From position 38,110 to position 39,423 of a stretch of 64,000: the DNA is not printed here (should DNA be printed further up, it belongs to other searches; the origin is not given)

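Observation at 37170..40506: C-branched deoxysugar module: RmlD-like reductases, Gfo/Idh/MocA oxidoreductase and TylC3-like C-methyltransferase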

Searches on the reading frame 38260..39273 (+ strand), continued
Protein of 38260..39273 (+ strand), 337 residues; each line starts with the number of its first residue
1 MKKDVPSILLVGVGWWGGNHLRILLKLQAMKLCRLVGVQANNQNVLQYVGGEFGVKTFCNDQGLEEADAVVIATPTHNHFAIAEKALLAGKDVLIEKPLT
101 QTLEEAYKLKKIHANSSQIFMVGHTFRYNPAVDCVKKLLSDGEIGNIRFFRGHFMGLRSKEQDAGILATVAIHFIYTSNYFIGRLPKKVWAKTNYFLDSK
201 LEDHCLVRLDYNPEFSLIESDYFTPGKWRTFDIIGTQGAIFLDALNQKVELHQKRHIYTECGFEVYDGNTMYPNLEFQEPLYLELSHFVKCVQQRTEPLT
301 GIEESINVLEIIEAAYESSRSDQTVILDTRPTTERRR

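Call 52: find_encoding_contigs(protein=P0228, flank=5000, max_places=1)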
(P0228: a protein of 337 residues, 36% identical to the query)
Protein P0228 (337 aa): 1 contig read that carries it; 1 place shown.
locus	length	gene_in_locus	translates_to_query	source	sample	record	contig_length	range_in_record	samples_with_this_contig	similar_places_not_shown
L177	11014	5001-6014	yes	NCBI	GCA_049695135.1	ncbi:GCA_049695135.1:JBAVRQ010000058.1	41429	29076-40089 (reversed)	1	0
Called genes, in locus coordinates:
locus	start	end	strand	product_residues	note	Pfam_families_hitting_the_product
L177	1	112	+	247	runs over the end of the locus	PF04055:Radical_SAM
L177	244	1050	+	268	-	-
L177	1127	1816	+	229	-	PF13483:Lactamase_B_3, PF12706:Lactamase_B_2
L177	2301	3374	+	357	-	-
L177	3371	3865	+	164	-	-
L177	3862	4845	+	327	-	PF04007:DUF354, PF13439:Glyco_transf_4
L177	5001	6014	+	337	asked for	PF01408:GFO_IDH_MocA, PF22725:GFO_IDH_MocA_C3, PF02894:GFO_IDH_MocA_C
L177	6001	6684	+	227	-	PF25084:LbH_EIF2B (faint), PF25087:GMPPB_C (faint), PF00132:Hexapep, PF14602:Hexapep_2 (weak)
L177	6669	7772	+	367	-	PF01041:DegT_DnrJ_EryC1, PF00155:Aminotran_1_2 (faint), PF01053:Cys_Met_Meta_PP, PF01212:Beta_elim_lyase (faint)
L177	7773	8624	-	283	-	PF00483:NTP_transferase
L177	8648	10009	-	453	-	PF03446:NAD_binding_2 (faint), PF03721:UDPG_MGDP_dh_N, PF03807:F420_oxidored (faint), PF00984:UDPG_MGDP_dh, PF03720:UDPG_MGDP_dh_C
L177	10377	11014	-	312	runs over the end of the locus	PF00106:adh_short, PF01073:3Beta_HSD, PF01370:Epimerase, PF02719:Polysacc_synt_2, PF04321:RmlD_sub_bind, PF05368:NmrA, PF07993:NAD_binding_4, PF13460:NAD_binding_10, +2 more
